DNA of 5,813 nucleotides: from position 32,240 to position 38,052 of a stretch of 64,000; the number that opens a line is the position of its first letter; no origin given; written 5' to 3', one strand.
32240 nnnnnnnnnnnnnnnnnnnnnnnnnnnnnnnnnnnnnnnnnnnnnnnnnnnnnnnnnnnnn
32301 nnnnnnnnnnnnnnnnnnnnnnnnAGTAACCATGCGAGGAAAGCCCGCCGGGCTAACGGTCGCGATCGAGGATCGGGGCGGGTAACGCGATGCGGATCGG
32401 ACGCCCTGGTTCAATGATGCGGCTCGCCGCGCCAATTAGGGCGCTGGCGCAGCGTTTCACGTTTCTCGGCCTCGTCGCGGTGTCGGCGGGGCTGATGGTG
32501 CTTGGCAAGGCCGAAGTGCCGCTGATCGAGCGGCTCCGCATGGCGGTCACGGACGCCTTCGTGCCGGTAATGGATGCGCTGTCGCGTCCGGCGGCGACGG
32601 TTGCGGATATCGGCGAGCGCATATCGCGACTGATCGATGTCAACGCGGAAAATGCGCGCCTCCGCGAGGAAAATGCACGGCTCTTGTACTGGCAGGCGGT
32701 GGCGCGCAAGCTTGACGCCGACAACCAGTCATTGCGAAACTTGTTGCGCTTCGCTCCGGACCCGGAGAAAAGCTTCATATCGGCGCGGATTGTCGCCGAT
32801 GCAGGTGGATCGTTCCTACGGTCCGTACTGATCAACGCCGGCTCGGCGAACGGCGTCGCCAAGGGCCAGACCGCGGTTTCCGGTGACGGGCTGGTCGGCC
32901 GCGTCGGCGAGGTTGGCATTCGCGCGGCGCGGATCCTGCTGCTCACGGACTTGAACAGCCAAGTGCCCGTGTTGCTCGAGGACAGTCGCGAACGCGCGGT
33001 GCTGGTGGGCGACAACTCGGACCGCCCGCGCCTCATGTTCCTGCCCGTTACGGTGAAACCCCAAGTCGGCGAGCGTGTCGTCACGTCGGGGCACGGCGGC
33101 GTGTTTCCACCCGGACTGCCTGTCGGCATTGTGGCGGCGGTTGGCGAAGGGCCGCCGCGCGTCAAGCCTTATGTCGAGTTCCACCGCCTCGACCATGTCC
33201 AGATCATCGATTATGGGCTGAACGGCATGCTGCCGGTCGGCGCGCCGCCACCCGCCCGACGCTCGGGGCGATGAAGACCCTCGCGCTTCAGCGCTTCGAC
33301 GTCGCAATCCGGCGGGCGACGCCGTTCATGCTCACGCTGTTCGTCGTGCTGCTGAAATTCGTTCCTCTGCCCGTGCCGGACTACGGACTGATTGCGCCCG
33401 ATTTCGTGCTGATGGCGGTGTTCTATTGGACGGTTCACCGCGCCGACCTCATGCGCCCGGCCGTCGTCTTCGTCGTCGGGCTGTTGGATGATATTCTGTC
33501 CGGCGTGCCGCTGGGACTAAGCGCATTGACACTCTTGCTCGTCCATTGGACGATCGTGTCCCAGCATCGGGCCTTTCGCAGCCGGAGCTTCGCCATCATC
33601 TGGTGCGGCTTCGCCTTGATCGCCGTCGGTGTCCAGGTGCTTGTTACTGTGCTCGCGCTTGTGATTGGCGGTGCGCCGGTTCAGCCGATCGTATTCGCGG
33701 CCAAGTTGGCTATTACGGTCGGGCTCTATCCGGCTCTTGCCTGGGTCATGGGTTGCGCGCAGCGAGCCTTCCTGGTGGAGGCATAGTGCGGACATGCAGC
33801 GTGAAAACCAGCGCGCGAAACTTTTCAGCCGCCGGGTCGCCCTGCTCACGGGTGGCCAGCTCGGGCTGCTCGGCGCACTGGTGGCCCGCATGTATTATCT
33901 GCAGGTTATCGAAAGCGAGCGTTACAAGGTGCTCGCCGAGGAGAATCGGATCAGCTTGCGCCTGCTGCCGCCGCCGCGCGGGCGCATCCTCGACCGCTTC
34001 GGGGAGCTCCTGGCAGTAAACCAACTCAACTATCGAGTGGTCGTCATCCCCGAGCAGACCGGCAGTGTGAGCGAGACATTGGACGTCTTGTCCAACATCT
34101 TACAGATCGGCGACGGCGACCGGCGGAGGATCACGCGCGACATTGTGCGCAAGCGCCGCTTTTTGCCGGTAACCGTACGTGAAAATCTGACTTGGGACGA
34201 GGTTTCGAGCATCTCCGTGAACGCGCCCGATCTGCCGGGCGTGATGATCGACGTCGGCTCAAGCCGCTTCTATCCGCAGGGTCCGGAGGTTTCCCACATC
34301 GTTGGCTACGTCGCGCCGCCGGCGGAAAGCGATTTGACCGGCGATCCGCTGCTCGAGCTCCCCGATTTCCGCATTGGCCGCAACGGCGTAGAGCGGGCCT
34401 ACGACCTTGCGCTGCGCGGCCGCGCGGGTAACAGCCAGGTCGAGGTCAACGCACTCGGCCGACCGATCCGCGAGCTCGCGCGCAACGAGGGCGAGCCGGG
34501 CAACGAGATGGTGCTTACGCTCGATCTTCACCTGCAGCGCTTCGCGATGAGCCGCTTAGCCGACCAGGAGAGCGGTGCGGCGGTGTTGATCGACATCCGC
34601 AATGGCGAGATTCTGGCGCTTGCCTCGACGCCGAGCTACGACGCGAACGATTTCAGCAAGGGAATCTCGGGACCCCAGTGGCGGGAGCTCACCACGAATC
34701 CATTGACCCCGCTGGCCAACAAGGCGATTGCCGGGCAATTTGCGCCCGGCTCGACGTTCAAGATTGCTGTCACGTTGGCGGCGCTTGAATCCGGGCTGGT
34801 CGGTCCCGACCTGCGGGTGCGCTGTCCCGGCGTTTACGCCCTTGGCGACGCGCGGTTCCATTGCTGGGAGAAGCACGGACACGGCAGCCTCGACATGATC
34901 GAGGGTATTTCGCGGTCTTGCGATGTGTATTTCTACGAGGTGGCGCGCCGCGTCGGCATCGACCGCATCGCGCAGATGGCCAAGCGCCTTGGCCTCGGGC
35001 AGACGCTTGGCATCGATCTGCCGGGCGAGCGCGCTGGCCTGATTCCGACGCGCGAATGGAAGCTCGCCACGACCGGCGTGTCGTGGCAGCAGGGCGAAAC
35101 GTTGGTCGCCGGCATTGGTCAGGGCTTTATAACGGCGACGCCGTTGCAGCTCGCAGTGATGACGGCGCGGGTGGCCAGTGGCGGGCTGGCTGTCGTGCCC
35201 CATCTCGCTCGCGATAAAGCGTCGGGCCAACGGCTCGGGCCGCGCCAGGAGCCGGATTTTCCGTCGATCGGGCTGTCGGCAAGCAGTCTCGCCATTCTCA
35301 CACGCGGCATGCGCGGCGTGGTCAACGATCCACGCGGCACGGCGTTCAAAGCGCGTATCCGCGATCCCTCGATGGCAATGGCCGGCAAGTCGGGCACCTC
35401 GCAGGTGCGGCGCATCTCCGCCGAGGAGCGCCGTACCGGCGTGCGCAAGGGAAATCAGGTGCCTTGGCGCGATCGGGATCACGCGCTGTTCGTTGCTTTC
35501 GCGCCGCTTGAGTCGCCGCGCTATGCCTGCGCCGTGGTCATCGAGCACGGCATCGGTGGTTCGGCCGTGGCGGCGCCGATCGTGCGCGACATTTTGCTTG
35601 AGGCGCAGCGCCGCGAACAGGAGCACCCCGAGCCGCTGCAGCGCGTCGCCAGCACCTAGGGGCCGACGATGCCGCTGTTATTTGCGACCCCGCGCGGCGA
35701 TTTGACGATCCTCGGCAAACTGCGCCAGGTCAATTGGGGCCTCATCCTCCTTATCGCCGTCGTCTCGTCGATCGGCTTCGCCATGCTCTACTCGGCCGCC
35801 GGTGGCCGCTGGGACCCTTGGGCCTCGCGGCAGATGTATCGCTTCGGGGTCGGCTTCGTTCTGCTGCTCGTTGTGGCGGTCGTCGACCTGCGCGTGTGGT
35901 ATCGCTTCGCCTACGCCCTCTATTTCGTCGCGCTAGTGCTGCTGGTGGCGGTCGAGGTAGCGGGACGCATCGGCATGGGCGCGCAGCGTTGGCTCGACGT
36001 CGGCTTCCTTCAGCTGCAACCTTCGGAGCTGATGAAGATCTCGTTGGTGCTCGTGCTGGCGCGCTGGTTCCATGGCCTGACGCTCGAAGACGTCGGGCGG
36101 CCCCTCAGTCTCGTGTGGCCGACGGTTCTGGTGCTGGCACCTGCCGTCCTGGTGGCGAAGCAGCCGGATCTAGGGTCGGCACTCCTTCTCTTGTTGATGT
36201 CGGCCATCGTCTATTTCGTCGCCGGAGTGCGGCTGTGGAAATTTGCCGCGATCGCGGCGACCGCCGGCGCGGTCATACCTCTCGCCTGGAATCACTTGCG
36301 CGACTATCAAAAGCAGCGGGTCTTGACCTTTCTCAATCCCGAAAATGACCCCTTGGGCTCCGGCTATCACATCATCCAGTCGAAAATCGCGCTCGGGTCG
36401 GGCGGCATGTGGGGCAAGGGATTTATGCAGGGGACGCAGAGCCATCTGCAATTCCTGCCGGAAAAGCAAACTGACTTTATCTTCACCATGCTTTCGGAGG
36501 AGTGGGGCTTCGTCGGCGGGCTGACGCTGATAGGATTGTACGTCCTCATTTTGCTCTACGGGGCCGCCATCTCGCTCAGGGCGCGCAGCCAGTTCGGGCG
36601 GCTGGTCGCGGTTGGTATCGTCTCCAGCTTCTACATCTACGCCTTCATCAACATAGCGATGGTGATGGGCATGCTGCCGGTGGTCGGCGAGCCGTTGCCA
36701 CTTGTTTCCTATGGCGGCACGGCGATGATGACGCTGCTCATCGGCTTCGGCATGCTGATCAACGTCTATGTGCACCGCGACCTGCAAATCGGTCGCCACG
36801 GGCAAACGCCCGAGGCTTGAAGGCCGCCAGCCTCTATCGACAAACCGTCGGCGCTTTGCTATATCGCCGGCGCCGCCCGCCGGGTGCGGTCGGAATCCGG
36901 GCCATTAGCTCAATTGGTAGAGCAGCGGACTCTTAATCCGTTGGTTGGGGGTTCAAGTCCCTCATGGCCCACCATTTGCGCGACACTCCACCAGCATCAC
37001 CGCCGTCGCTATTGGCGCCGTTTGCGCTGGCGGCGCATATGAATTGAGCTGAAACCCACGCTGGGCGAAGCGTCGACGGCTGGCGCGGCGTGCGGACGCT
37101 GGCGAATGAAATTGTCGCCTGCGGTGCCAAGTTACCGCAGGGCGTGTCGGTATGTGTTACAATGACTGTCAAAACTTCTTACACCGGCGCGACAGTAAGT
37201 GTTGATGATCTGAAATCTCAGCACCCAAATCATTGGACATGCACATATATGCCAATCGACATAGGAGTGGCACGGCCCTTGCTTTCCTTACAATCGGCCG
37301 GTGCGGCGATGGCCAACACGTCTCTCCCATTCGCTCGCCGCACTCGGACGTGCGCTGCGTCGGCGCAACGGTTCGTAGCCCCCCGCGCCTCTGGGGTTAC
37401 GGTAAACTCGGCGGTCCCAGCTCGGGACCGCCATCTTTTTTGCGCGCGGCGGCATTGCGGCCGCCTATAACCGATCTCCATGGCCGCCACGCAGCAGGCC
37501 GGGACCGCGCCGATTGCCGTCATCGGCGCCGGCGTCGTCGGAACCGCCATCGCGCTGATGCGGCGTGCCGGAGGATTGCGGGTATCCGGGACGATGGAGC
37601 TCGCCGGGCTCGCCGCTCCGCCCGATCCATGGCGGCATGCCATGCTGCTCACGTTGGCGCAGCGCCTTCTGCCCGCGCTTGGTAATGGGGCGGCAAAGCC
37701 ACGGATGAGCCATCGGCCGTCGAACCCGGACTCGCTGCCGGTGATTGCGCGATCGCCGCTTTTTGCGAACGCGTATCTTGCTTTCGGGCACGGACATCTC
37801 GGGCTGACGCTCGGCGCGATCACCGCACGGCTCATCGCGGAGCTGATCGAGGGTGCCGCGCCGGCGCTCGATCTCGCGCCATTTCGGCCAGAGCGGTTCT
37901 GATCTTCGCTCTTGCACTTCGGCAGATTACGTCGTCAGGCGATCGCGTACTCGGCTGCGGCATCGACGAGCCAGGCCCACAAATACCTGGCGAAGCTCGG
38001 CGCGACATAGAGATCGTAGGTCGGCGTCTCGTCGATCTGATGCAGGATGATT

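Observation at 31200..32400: Codon-usage style switches around mreB, suggesting a chimeric join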

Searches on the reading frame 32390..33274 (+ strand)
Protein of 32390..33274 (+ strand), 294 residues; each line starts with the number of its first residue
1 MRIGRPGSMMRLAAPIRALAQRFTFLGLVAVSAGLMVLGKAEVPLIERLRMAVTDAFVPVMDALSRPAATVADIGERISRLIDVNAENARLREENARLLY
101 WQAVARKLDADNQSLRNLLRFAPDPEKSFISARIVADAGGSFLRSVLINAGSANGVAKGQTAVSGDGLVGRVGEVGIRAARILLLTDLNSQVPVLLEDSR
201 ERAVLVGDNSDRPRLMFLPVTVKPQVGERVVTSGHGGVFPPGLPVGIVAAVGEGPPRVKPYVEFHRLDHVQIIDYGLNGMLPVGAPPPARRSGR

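Call 12: search_protein_families(library=pfam, proteins=[window:32414-33274:+], max_evalue=0.00001)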
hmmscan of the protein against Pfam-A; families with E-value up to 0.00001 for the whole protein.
window:32414-33274:+ (286 aa): 1 family
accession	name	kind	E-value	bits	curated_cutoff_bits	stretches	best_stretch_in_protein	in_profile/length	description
PF04085.20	MreC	-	2e-34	118.9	28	1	126-265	1-146/147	Rod shape-determining protein MreC, barrel core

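Call 19: find_homologous_proteins(query=window:32390-33274:+, max_evalue=1e-20)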
Query window:32390-33274:+ (294 aa): 3976 proteins with E <= 1e-20 among 8000 candidates; the best 120 are listed.
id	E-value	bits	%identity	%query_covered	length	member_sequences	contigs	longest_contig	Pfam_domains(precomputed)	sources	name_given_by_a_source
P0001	1.1e-182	624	100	100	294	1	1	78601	PF04085.21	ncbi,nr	ncbi:MAG: rod shape-determining protein MreC [Proteobacteria bacterium]|nr:rod shape-determining pro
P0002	5.7e-133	461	72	96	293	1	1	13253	PF04085.21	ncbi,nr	ncbi:MAG: rod shape-determining protein MreC [Rhodospirillales bacterium]|nr:rod shape-determining p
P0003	1.5e-130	453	71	99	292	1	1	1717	PF04085.21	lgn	-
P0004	7.5e-130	450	71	99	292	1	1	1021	PF04085.21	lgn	-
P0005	1.0e-129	450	69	99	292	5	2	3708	PF04085.21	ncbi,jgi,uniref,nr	ncbi:MAG: rod shape-determining protein MreC [Candidatus Sericytochromatia bacterium]|uniref:Cell sh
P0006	1.4e-129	450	69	99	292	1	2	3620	PF04085.21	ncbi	-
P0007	1.4e-129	450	71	99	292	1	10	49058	PF04085.21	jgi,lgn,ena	jgi:rod shape-determining protein MreC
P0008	1.0e-128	447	70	99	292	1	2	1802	PF04085.21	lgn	-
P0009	1.5e-128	446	71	99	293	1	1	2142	PF04085.21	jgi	jgi:rod shape-determining protein MreC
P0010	2.2e-128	446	69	99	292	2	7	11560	PF04085.21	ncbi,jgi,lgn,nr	ncbi:MAG: rod shape-determining protein MreC [Alphaproteobacteria bacterium]|nr:rod shape-determinin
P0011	3.0e-128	445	69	99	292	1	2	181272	PF04085.21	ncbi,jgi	-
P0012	4.2e-128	445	69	96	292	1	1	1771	PF04085.21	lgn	-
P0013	4.2e-128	445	69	99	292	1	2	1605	PF04085.21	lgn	-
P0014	9.6e-128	444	70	99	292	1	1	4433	PF04085.21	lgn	-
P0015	1.0e-127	444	69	95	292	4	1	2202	PF04085.21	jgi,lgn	jgi:rod shape-determining protein MreC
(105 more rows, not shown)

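Call 20: find_encoding_contigs(protein=P0001, flank=10000, max_places=6)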
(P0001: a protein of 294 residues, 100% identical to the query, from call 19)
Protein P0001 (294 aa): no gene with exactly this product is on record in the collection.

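Call 21: list_cluster_members(proteins=[P0001, P0002])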
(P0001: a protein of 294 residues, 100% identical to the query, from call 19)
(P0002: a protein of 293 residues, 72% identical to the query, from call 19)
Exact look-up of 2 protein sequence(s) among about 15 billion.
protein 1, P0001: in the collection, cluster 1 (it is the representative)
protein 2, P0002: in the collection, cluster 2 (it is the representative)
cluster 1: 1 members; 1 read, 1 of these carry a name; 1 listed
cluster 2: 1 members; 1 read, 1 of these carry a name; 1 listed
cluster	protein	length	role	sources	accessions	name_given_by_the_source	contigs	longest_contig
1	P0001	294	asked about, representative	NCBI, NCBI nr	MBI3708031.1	MAG: rod shape-determining protein MreC [Proteobacteria bacterium] | rod shape-determining protein MreC [Pseudomonadota bacterium]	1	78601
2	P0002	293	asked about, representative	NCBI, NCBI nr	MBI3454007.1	MAG: rod shape-determining protein MreC [Rhodospirillales bacterium] | rod shape-determining protein MreC [Rhodospirillales bacterium]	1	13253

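Call 25: find_encoding_contigs(protein=P0002, flank=10000, max_places=3)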
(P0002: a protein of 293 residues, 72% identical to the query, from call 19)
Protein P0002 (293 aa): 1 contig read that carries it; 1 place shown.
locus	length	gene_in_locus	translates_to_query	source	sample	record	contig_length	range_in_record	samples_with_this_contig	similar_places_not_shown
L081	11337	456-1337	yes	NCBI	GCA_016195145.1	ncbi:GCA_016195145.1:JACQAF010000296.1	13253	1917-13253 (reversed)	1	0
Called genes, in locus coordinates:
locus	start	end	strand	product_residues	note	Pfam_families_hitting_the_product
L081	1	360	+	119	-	PF06723:MreB_Mbl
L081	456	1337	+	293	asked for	PF04085:MreC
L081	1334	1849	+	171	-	PF04093:MreD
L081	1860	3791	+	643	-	PF03717:PBP_dimer, PF00905:Transpeptidase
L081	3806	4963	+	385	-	PF01098:FTSW_RODA_SPOVE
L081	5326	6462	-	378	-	PF02771:Acyl-CoA_dh_N, PF02770:Acyl-CoA_dh_M, PF00441:Acyl-CoA_dh_1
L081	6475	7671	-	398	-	PF02771:Acyl-CoA_dh_N, PF02770:Acyl-CoA_dh_M, PF00441:Acyl-CoA_dh_1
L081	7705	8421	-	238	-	PF00106:adh_short, PF01370:Epimerase (weak), PF13561:adh_short_C2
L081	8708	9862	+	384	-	PF16868:NMT1_3, PF09084:NMT1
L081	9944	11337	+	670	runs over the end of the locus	PF06808:DctM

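Call 26: find_encoding_contigs(protein=P0007, flank=10000, max_places=3)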
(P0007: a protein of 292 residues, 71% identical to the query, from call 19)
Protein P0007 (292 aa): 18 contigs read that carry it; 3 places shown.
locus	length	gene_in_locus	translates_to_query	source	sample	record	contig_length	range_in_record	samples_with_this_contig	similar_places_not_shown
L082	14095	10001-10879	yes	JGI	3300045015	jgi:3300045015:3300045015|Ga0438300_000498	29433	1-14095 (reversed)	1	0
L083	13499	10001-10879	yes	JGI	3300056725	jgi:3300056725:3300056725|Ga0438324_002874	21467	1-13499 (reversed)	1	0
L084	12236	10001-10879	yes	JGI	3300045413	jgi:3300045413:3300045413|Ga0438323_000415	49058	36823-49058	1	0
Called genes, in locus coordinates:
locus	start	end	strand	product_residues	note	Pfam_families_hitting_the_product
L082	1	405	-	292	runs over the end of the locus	PF00702:Hydrolase, PF12710:HAD, PF08282:Hydrolase_3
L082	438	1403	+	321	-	PF01745:IPT (weak), PF13191:AAA_16 (weak), PF01715:IPPT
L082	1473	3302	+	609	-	PF02776:TPP_enzyme_N, PF00205:TPP_enzyme_M, PF02775:TPP_enzyme_C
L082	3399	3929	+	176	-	PF01842:ACT, PF22629:ACT_AHAS_ss, PF13710:ACT_5, PF10369:ALS_ss_C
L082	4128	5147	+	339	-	PF00670:AdoHcyase_NAD (faint), PF02826:2-Hacid_dh_C (weak), PF03807:F420_oxidored (weak), PF07991:KARI_N, PF01450:KARI_C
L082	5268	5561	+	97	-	-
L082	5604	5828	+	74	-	-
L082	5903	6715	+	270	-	PF03401:TctC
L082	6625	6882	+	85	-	PF03401:TctC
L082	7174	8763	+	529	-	PF00682:HMGL-like, PF22617:HCS_D2, PF08502:LeuA_dimer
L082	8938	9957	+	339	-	PF00022:Actin, PF06723:MreB_Mbl, PF25216:Volactin (faint), PF11104:PilM_2 (faint), PF00012:HSP70, PF14450:FtsA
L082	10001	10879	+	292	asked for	PF04085:MreC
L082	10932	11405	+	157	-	PF04093:MreD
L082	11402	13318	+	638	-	PF03717:PBP_dimer, PF00905:Transpeptidase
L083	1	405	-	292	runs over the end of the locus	PF00702:Hydrolase, PF12710:HAD, PF08282:Hydrolase_3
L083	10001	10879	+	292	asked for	PF04085:MreC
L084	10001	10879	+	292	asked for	PF04085:MreC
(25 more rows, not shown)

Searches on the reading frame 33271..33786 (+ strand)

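Call 12: search_protein_families(library=pfam, proteins=[window:33271-33786:+], max_evalue=0.00001)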
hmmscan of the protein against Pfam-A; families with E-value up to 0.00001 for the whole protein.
window:33271-33786:+ (171 aa): 1 family
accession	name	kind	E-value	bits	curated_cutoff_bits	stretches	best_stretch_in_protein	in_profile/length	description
PF04093.17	MreD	-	7.1e-11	42.9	24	1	18-134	10-122/158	rod shape-determining protein MreD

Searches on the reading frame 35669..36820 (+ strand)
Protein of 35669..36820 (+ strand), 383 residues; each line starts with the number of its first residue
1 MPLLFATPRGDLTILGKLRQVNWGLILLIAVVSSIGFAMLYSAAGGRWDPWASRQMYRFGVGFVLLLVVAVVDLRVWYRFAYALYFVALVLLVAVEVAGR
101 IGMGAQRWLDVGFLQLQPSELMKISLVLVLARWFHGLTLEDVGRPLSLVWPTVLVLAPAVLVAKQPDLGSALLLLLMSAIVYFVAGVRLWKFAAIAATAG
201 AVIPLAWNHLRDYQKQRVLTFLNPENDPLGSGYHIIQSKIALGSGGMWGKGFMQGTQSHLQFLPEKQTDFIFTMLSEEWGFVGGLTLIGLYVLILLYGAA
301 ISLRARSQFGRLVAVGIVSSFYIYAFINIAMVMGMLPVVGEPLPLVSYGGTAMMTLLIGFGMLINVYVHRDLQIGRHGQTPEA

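Call 12: search_protein_families(library=pfam, proteins=[window:35669-36820:+], max_evalue=0.00001)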
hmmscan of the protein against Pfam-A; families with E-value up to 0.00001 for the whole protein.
window:35669-36820:+ (383 aa): 1 family
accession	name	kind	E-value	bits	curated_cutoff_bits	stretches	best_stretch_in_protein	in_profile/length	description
PF01098.24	FTSW_RODA_SPOVE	-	3.2e-97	326.1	26.4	1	27-370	6-354/356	Cell cycle protein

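Call 18: find_encoding_contigs(protein=window:35669-36820:+, flank=10000, max_places=6)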
Protein window:35669-36820:+ (383 aa): no gene with exactly this product is on record in the collection.

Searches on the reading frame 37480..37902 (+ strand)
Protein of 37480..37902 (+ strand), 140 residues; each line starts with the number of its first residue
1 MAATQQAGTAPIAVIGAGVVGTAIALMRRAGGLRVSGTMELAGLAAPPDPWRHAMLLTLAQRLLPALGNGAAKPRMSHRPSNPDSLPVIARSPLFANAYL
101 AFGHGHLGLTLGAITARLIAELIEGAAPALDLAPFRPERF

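Call 55: search_protein_families(library=pfam, proteins=[window:37480-37902:+], max_evalue=0.001)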
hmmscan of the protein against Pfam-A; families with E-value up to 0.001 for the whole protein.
window:37480-37902:+ (140 aa): 1 family
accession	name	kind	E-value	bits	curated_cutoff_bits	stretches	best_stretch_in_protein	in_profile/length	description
PF01266.30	DAO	-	1.7e-14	54.6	27.9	1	28-122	260-353/353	FAD dependent oxidoreductase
